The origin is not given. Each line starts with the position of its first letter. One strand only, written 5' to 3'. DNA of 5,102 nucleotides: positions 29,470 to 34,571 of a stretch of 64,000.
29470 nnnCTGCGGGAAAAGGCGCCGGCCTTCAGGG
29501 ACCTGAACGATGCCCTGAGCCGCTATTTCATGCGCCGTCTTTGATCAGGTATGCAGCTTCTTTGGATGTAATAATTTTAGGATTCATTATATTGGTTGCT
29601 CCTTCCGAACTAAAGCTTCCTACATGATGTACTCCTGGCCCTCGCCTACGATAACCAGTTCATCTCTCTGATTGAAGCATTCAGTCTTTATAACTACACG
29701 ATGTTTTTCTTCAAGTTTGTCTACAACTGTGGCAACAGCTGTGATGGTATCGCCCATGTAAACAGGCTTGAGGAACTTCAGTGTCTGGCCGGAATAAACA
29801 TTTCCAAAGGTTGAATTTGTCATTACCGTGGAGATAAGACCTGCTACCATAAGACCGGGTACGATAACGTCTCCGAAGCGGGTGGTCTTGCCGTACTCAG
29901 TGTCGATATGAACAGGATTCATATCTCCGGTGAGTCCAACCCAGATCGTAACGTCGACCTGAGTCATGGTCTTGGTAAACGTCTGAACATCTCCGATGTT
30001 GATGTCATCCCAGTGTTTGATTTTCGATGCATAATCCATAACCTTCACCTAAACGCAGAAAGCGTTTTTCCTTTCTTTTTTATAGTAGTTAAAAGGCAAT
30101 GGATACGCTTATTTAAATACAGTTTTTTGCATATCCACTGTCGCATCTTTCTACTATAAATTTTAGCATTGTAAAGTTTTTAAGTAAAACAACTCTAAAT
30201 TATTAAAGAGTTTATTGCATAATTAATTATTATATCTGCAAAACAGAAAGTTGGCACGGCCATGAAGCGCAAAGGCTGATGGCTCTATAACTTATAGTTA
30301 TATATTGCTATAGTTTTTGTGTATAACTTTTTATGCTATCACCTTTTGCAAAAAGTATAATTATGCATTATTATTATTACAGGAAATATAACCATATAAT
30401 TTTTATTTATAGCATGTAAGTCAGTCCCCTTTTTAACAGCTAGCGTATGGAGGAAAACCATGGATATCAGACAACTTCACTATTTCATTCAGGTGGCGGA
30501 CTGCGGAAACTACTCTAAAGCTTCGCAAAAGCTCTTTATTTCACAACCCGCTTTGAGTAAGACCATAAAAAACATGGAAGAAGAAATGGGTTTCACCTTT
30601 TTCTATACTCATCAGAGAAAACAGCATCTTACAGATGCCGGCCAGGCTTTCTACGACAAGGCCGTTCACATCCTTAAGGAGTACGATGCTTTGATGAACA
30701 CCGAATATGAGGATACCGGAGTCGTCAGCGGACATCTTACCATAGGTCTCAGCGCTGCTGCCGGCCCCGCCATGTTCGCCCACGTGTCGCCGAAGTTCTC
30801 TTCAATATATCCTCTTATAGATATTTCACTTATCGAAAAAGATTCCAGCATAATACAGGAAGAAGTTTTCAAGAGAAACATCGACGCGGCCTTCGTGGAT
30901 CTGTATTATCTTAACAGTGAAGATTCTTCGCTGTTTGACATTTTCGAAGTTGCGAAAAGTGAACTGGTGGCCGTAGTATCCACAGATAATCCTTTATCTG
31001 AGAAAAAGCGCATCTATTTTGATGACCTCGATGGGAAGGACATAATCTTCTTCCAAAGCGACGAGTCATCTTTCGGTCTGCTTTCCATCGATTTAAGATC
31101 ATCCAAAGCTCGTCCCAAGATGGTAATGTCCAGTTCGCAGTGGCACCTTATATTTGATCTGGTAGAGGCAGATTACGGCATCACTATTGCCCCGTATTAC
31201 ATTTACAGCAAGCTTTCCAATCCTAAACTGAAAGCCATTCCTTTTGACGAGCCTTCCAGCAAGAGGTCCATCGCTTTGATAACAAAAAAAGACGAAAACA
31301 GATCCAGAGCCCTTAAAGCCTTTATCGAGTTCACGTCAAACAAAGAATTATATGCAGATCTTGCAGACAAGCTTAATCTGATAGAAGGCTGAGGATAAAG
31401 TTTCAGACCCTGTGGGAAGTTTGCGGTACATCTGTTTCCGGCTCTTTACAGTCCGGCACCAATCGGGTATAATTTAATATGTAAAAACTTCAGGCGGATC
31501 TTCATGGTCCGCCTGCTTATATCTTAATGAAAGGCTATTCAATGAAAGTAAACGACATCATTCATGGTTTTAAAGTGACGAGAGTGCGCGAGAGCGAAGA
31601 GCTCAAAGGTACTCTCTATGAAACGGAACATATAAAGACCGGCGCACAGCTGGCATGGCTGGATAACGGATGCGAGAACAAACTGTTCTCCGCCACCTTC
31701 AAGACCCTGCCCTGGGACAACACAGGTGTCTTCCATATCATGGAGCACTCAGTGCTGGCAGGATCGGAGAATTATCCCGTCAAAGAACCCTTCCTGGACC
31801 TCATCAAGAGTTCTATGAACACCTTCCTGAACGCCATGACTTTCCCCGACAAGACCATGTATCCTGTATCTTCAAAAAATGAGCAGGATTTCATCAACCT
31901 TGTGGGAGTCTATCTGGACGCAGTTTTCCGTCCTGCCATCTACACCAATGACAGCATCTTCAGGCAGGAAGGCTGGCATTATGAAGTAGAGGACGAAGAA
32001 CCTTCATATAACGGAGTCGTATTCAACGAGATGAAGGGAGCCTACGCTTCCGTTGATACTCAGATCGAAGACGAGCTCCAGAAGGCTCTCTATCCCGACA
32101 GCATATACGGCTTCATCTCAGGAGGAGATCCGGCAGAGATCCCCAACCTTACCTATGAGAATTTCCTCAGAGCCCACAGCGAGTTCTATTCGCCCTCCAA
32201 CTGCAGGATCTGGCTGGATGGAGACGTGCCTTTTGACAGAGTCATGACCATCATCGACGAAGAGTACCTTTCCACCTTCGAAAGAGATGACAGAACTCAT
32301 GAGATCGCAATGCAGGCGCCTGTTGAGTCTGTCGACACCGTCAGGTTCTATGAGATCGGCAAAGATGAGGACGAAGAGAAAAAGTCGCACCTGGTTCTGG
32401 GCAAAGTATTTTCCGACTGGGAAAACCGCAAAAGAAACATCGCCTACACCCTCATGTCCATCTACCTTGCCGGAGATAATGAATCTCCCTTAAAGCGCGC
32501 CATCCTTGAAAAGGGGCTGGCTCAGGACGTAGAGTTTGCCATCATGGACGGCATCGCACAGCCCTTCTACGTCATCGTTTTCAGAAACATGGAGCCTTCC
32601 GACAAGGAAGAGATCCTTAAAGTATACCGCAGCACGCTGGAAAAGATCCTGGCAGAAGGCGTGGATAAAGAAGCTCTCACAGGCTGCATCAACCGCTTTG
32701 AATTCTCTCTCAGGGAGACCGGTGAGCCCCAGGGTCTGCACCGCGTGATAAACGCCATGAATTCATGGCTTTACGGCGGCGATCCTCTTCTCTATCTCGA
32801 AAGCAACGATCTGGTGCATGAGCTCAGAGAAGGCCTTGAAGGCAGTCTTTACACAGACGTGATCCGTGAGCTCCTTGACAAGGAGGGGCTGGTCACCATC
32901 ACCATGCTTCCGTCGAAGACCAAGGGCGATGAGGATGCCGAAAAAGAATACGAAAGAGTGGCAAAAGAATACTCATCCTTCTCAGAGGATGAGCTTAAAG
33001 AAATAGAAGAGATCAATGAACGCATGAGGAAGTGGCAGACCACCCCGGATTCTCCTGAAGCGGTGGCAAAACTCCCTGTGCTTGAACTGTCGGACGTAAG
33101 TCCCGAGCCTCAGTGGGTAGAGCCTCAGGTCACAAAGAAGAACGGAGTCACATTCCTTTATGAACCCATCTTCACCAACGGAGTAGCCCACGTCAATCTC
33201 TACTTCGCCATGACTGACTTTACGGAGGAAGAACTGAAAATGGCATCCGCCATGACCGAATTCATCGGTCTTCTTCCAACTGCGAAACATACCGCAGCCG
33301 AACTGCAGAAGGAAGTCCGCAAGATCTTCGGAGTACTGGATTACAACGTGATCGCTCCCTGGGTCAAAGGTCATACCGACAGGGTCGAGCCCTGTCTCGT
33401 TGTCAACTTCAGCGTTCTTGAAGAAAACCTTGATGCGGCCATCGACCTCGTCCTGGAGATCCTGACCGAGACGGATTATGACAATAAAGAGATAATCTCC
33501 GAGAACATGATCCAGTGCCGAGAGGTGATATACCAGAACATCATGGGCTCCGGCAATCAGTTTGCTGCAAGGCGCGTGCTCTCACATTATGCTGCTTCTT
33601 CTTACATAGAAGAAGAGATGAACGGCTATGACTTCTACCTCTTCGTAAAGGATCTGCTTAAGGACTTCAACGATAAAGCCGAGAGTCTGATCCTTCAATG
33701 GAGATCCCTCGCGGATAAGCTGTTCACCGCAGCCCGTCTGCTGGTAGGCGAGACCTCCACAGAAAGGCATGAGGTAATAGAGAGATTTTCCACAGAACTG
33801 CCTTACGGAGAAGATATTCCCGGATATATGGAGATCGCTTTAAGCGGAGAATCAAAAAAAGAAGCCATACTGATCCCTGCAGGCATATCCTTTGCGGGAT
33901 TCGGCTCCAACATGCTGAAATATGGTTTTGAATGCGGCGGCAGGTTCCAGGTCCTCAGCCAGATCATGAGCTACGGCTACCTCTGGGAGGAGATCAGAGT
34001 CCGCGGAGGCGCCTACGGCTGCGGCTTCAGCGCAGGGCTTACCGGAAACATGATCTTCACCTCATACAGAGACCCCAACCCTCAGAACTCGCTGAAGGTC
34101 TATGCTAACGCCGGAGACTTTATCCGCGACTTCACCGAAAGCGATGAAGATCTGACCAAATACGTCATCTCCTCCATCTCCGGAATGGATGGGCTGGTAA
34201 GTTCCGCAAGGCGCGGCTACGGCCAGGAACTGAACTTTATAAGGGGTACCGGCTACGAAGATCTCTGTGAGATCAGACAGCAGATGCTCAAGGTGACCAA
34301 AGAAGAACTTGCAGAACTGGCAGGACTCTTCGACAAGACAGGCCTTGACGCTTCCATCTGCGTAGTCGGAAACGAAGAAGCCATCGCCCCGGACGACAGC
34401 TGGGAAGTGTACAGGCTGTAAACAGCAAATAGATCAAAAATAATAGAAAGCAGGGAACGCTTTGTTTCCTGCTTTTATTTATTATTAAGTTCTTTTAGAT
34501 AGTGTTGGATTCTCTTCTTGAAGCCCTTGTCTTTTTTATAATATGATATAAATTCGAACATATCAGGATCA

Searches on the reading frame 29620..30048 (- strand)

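Call 10: search_protein_families(library=pfam, proteins=[window:29620-30048:-])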
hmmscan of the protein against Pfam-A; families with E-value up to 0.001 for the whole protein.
window:29620-30048:- (142 aa): 2 families
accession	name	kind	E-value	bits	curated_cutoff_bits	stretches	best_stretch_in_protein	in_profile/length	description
PF01575.25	MaoC_dehydratas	-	1.1e-19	70.7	27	1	25-117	15-110/123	MaoC like domain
PF13452.11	FAS1_DH_region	-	1.1e-09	39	22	1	22-133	8-130/132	FAS1-like, dehydratase domain region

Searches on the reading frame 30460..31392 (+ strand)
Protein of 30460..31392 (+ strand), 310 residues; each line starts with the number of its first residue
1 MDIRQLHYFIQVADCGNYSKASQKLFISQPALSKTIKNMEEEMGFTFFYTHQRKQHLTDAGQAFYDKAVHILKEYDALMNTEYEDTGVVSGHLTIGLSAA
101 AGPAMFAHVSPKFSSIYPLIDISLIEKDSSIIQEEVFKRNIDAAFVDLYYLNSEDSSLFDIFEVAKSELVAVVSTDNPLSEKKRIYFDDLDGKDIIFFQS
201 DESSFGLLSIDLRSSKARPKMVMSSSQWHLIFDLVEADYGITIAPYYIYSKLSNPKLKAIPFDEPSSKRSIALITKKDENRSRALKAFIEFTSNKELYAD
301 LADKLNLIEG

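Call 10: search_protein_families(library=pfam, proteins=[window:30460-31392:+])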
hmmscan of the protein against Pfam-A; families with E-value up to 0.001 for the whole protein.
window:30460-31392:+ (310 aa): 2 families
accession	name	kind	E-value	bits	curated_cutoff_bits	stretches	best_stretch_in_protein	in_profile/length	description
PF03466.25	LysR_substrate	-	6.7e-33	114.3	28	1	88-292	3-204/209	LysR substrate binding domain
PF00126.33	HTH_1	-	1.6e-18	66.8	26.6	1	3-62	1-60/60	Bacterial regulatory helix-turn-helix protein, lysR family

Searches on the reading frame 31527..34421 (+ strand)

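Call 10: search_protein_families(library=pfam, proteins=[window:31527-34421:+])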
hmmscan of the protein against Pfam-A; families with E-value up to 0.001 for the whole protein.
window:31527-34421:+ (964 aa): 4 families
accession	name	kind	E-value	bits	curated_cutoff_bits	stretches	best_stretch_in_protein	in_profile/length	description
PF08367.16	M16C_assoc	-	5.3e-48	163.8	25.3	1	460-710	1-252/252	Peptidase M16C associated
PF22516.1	PreP_C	-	2.2e-38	132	27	1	778-949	1-172/173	PreP C-terminal domain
PF05193.26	Peptidase_M16_C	-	3.7e-25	89.3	23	1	207-389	1-179/181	Peptidase M16 inactive domain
PF00675.25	Peptidase_M16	-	1.5e-07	31.9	22.3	1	62-165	27-127/149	Insulinase (Peptidase family M16)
